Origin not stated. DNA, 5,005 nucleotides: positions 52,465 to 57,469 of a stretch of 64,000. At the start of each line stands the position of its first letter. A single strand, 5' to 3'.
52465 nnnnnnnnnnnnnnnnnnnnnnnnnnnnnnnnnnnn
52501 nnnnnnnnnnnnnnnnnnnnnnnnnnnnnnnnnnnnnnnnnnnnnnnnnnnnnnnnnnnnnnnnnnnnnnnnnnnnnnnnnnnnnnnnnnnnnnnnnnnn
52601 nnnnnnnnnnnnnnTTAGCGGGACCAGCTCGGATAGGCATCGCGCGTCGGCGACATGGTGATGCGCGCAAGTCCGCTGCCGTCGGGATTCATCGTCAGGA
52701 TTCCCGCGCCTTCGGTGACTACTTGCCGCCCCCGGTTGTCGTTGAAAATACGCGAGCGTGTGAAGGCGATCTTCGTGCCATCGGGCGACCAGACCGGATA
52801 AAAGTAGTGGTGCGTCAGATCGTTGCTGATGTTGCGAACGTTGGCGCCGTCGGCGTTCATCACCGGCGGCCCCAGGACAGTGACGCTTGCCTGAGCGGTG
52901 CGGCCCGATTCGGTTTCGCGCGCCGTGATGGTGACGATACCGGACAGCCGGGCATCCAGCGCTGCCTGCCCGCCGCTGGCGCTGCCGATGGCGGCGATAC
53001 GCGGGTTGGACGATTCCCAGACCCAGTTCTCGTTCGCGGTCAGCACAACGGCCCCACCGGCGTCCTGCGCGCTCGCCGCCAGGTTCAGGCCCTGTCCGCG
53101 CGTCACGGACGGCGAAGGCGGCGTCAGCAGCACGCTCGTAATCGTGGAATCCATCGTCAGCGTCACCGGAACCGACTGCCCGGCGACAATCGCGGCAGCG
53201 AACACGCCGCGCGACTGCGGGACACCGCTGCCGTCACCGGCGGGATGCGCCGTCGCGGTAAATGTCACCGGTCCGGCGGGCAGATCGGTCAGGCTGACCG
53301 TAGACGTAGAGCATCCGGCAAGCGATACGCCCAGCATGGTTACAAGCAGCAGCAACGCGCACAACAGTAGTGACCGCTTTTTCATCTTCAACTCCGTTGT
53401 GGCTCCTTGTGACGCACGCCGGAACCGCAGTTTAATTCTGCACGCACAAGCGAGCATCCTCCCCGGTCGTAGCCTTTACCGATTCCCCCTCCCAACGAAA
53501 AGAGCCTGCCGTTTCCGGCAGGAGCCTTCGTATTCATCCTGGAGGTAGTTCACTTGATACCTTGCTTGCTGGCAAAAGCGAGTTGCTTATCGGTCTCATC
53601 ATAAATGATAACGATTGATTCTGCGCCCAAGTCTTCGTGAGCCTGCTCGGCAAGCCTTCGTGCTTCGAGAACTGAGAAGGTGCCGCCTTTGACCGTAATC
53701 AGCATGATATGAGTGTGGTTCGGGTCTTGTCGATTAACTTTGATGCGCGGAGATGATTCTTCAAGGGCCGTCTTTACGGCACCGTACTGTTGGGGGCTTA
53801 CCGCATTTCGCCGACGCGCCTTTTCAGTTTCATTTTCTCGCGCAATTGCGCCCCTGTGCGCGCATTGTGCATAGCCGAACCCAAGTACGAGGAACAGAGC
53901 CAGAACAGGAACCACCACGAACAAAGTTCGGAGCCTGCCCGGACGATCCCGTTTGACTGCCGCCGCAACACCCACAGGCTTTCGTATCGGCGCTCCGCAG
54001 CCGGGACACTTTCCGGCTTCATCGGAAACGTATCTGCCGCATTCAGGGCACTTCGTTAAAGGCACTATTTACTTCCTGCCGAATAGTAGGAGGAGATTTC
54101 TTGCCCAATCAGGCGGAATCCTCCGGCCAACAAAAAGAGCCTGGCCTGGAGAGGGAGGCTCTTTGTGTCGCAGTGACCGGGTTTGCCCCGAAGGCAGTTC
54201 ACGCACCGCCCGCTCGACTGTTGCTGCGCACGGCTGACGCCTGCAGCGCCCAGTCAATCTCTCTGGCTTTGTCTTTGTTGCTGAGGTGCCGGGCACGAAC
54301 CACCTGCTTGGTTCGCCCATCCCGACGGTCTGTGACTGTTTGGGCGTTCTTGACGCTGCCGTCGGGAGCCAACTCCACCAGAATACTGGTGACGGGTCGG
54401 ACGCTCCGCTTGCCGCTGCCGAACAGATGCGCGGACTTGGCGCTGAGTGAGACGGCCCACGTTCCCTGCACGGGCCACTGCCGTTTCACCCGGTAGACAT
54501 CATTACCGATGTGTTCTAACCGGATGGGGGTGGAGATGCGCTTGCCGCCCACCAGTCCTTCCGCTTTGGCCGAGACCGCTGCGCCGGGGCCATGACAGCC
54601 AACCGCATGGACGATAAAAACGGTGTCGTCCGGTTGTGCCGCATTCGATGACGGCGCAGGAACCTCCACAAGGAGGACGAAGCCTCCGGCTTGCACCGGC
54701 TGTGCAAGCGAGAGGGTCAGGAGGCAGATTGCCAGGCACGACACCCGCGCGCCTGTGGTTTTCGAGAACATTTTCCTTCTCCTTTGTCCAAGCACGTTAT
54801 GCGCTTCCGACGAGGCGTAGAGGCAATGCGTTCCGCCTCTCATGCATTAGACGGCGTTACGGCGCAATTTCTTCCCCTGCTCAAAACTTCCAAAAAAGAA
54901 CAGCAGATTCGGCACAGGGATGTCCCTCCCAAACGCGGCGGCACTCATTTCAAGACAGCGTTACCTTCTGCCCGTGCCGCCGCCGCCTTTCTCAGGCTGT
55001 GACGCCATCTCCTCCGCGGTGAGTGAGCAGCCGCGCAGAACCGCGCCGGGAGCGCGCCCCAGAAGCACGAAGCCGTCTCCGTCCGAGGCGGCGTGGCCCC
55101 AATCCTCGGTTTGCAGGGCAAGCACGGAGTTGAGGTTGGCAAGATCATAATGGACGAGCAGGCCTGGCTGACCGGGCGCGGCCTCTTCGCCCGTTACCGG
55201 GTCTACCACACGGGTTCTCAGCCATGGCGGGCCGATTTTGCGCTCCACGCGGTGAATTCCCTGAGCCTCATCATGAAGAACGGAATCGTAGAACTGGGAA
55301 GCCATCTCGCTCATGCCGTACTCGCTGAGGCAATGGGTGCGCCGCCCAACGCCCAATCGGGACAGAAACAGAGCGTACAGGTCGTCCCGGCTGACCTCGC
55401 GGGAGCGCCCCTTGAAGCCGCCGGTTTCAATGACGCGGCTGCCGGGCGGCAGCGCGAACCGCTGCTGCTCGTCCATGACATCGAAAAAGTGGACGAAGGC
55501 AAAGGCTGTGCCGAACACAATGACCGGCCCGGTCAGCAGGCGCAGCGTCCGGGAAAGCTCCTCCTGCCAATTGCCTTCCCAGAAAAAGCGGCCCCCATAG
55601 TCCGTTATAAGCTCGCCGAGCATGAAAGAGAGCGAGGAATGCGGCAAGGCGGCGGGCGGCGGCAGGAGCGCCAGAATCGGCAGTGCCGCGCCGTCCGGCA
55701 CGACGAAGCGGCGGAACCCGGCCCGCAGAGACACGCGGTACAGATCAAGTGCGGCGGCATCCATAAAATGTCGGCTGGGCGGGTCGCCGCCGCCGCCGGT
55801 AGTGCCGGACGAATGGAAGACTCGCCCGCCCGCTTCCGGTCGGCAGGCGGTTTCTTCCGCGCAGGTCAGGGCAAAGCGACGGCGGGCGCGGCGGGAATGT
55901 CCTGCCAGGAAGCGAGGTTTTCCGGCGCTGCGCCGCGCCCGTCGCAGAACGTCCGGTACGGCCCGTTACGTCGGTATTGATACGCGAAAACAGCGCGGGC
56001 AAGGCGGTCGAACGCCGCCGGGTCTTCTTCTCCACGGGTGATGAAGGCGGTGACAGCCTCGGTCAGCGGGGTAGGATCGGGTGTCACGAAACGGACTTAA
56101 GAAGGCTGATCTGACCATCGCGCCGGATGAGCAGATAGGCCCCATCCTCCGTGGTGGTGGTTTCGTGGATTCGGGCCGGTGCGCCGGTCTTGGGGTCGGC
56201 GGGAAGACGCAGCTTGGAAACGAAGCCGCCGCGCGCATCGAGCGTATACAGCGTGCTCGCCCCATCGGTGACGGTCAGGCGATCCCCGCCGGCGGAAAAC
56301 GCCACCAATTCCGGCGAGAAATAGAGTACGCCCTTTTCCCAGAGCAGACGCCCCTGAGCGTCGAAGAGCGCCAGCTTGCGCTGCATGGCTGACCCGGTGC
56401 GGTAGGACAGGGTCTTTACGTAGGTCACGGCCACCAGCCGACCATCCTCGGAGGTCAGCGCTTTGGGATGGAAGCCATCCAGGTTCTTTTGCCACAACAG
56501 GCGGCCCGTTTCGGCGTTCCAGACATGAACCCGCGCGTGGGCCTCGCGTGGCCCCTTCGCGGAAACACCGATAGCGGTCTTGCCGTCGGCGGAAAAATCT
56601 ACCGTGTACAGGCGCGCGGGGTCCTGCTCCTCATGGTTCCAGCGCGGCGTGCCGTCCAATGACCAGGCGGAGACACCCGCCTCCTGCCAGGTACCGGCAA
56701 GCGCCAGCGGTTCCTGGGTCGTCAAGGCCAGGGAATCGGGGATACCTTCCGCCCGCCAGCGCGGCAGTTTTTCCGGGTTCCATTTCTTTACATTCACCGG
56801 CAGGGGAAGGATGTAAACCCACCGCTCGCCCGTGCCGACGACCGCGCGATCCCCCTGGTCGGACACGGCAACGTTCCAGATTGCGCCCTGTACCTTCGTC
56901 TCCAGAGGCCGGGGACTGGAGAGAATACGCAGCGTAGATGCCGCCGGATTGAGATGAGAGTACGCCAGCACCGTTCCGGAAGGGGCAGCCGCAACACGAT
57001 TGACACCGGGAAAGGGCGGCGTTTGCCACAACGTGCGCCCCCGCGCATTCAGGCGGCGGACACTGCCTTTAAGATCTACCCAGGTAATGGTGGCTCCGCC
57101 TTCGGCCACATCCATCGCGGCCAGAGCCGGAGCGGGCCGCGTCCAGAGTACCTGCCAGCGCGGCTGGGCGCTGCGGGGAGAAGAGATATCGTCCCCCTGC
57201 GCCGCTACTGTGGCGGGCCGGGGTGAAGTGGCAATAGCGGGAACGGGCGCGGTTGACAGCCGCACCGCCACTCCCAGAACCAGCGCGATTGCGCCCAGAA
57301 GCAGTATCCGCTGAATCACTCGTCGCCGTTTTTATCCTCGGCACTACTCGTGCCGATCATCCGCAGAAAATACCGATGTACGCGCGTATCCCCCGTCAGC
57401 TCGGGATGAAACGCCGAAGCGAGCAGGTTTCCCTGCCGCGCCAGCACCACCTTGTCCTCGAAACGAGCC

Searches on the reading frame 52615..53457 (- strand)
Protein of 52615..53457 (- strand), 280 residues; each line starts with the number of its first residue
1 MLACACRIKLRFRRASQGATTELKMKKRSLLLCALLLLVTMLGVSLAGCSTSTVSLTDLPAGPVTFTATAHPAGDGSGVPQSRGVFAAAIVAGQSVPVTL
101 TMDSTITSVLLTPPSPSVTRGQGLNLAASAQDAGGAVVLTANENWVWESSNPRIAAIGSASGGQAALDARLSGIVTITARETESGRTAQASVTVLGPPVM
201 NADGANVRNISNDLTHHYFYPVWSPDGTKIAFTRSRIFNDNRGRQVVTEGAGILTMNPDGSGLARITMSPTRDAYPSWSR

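Call 64: search_protein_families(library=pfam, proteins=[window:52615-53457:-], max_evalue=0.001)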
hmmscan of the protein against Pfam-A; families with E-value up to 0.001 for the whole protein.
window:52615-53457:- (280 aa): 1 family
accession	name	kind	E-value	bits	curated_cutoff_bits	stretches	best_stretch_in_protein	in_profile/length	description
PF07676.18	PD40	-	2.1e-06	28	20.9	1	217-237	10-30/38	WD40-like Beta Propeller Repeat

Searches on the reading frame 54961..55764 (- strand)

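Call 64: search_protein_families(library=pfam, proteins=[window:54961-55764:-], max_evalue=0.001)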
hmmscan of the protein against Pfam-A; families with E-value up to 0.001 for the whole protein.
window:54961-55764:- (267 aa): 1 family
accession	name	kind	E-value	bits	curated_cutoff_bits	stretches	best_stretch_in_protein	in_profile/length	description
PF04443.18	LuxE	-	4.6e-09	36.1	24.9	1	79-250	208-386/391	Acyl-protein synthetase, LuxE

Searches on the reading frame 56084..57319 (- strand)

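Call 64: search_protein_families(library=pfam, proteins=[window:56084-57319:-], max_evalue=0.001)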
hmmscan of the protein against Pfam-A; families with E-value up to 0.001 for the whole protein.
window:56084-57319:- (411 aa): 1 family
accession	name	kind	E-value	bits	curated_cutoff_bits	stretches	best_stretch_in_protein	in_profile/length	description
PF13360.13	PQQ_2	-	6.5e-08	32.9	27.6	1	217-372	6-146/233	Outer membrane protein assembly factor BamB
